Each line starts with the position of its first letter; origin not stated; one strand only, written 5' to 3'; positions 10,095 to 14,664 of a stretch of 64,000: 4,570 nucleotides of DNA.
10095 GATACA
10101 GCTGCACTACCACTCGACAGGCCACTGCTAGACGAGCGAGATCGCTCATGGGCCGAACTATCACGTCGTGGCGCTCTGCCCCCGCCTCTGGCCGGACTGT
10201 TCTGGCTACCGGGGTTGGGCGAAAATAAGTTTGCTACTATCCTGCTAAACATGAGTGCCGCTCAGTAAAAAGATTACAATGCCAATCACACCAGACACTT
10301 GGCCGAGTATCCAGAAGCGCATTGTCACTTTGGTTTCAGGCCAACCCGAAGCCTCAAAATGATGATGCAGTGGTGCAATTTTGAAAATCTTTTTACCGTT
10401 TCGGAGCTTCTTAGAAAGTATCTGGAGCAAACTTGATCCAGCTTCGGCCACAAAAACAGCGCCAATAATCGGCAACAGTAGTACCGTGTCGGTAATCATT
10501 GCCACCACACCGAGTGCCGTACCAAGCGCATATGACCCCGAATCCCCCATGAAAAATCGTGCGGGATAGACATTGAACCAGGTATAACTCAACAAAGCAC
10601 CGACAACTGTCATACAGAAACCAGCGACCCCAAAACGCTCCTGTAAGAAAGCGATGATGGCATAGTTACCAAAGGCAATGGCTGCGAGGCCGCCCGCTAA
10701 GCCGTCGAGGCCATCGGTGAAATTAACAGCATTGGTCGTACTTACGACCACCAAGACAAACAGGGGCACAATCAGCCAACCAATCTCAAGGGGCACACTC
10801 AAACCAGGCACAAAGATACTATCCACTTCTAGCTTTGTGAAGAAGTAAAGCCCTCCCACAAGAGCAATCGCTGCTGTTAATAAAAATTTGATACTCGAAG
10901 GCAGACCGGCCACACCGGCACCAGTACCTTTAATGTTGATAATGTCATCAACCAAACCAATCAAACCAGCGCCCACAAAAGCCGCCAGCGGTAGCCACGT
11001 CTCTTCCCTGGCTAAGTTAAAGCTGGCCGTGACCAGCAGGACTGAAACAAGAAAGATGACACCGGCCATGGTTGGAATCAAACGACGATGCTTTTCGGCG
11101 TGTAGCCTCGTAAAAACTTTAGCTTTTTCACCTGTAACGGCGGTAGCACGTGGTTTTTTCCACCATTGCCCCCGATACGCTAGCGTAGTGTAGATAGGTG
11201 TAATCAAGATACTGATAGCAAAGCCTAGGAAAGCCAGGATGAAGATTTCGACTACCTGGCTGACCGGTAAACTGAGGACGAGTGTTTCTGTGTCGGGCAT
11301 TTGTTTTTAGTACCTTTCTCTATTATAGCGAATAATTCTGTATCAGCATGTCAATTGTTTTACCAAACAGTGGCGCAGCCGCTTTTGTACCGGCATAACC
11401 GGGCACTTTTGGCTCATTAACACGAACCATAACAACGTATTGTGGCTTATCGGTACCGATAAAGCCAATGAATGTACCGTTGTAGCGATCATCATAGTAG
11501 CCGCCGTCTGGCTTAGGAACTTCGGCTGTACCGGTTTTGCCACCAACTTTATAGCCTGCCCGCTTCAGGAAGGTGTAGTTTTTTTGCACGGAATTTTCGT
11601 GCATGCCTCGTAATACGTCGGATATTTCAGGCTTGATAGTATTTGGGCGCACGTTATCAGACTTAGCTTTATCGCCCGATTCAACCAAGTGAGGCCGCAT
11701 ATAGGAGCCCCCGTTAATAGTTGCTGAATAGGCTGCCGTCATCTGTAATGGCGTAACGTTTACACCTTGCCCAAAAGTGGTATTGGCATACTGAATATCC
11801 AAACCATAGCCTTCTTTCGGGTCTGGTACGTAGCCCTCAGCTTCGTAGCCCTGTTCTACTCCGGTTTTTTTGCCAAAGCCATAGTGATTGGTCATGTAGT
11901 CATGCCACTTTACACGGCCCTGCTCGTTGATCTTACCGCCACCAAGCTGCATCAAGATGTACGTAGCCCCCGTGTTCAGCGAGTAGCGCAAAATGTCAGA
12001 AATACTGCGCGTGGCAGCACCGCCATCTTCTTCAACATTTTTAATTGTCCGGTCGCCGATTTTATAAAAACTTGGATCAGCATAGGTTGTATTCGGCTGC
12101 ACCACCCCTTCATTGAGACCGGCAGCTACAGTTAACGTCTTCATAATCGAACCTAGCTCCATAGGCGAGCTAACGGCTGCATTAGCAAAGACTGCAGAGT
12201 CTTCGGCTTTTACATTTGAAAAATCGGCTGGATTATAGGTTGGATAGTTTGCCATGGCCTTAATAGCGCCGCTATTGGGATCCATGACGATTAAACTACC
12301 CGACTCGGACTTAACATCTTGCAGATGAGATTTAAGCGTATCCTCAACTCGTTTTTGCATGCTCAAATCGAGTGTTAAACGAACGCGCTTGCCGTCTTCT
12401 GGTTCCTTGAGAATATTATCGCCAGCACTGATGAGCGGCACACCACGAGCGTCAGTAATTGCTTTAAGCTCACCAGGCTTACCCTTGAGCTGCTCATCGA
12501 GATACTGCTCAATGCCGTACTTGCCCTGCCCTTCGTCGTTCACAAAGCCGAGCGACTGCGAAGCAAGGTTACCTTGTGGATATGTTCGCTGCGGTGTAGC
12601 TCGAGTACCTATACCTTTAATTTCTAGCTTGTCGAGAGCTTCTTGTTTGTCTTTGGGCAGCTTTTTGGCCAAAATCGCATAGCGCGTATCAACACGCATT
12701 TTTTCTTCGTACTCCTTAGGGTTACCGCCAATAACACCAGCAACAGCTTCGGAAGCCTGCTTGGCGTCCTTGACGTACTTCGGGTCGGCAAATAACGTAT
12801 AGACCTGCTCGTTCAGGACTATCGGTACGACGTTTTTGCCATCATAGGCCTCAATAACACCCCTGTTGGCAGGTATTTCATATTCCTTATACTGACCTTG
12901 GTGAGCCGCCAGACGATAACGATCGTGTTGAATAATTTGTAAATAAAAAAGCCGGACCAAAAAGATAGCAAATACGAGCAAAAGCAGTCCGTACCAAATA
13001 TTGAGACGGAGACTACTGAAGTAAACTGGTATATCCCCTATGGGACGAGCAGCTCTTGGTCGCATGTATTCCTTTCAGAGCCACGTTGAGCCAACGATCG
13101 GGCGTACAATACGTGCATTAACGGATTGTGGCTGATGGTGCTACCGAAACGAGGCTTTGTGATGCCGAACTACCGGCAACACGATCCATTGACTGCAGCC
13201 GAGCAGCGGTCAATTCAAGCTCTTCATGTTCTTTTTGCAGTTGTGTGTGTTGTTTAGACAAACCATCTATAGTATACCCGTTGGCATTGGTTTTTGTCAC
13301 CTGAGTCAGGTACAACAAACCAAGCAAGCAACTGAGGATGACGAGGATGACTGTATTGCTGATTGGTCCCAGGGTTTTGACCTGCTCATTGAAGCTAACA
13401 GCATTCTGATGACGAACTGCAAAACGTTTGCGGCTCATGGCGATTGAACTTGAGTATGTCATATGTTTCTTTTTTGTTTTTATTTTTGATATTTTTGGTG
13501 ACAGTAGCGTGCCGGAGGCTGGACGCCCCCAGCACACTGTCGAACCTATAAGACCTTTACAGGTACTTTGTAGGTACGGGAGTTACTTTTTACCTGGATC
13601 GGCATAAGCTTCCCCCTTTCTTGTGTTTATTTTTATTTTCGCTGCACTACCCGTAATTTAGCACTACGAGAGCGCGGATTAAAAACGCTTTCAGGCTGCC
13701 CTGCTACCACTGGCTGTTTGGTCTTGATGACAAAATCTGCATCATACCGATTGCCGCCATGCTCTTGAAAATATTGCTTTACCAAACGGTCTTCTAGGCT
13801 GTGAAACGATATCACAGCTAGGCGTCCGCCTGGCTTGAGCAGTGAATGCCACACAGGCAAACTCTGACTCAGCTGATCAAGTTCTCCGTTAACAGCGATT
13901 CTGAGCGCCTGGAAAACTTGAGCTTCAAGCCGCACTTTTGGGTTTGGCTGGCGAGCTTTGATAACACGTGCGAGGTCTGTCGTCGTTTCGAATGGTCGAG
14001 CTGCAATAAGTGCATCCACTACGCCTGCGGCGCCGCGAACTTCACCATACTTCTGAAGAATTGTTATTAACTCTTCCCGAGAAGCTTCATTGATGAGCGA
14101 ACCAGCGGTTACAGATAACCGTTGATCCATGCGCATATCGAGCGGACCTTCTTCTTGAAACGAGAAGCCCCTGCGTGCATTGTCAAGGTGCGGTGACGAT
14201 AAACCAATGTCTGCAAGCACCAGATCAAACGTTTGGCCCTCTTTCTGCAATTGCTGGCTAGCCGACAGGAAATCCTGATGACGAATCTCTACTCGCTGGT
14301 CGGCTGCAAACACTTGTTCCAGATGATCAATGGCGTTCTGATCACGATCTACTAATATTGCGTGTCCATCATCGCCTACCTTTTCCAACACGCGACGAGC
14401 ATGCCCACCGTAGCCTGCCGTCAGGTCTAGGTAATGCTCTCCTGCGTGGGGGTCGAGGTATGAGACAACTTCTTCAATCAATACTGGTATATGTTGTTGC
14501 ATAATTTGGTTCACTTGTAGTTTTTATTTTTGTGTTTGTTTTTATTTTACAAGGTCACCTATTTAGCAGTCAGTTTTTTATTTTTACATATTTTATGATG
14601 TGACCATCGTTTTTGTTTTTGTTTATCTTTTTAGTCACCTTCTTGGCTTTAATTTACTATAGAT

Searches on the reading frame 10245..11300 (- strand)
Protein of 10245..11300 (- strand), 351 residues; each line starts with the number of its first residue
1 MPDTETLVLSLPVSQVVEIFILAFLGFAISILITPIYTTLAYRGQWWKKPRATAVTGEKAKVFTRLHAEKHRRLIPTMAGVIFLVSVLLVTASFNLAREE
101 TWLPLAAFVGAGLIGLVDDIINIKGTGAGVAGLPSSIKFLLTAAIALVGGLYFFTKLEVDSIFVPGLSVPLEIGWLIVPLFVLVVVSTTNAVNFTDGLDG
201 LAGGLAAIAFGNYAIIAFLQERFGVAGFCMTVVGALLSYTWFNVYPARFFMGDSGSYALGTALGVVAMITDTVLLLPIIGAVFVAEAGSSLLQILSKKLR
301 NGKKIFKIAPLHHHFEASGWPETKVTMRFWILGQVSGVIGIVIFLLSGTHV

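Call 7: search_protein_families(library=pfam, proteins=[window:10245-11300:-], max_evalue=0.01)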
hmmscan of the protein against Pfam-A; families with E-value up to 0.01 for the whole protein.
window:10245-11300:- (351 aa): 1 family
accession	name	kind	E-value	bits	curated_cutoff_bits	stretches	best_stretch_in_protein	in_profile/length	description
PF00953.26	Glycos_transf_4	-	1.1e-34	120.2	27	1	104-269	4-158/160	Glycosyl transferase family 4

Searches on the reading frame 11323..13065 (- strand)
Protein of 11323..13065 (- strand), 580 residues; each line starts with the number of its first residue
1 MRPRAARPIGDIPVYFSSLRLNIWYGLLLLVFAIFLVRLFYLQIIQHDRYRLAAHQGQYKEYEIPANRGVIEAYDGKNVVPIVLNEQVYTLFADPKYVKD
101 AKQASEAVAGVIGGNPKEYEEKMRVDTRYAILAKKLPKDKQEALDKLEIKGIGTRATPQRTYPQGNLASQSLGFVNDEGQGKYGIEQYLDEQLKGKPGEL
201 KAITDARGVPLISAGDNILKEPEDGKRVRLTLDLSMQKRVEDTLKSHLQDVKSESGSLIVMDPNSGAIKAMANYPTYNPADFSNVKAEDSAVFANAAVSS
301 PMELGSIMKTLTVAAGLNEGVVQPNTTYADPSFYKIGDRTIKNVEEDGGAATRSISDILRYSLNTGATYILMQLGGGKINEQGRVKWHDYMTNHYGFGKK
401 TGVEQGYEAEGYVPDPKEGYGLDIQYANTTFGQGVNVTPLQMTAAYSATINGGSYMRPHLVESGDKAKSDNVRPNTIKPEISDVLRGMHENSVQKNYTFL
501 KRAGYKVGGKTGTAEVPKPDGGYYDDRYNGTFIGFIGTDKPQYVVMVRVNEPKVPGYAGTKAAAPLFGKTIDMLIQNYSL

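Call 7: search_protein_families(library=pfam, proteins=[window:11323-13065:-], max_evalue=0.01)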
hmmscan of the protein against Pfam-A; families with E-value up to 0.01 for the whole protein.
window:11323-13065:- (580 aa): 3 families
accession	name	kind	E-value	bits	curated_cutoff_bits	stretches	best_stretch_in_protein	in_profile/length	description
PF00905.27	Transpeptidase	-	3.2e-58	197.8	22.1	1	256-571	1-298/299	Penicillin binding protein transpeptidase domain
PF03717.20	PBP_dimer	-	8.7e-14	52.8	24.4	1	64-209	2-174/180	Penicillin-binding Protein dimerisation domain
PF21922.1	PBP_dimer_2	-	0.00053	20.6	27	1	159-198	24-62/83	Penicillin binding protein A dimerisation domain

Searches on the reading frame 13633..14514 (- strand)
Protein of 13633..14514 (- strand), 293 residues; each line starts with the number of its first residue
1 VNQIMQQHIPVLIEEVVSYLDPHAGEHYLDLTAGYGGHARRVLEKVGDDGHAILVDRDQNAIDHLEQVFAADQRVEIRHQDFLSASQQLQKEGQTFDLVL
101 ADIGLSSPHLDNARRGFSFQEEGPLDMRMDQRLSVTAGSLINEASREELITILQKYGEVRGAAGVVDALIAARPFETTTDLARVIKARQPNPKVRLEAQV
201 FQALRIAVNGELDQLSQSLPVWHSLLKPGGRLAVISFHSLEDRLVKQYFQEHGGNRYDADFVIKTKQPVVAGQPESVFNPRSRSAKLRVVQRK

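Call 7: search_protein_families(library=pfam, proteins=[window:13633-14514:-], max_evalue=0.01)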
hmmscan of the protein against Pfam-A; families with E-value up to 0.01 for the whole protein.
window:13633-14514:- (293 aa): 9 families
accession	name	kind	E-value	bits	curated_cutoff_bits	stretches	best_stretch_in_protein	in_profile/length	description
PF01795.25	Methyltransf_5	-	3.2e-83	280.2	27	1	6-292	2-308/309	MraW methylase family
PF13847.12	Methyltransf_31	-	1.2e-08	35.2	27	1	23-102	2-81/145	Methyltransferase domain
PF13649.12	Methyltransf_25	-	3.3e-07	31.3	27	1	29-102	2-71/97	Methyltransferase domain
PF01209.24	Ubie_methyltran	-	1.1e-05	25.4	20.1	1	1-105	23-126/233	ubiE/COQ5 methyltransferase family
PF08242.18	Methyltransf_12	-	3.8e-05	24.8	30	1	29-101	1-71/98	Methyltransferase domain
PF01189.24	Methyltr_RsmB-F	-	0.00068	19.8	27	1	19-103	3-87/199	16S rRNA methyltransferase RsmB/F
PF05175.20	MTS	-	0.0012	19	23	0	17-87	24-95/170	Methyltransferase small domain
PF08241.18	Methyltransf_11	-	0.0052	17.8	21.2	0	29-101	1-66/95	Methyltransferase domain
PF00398.26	RrnaAD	-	0.0064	16.1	24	1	10-89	16-92/263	Ribosomal RNA adenine dimethylase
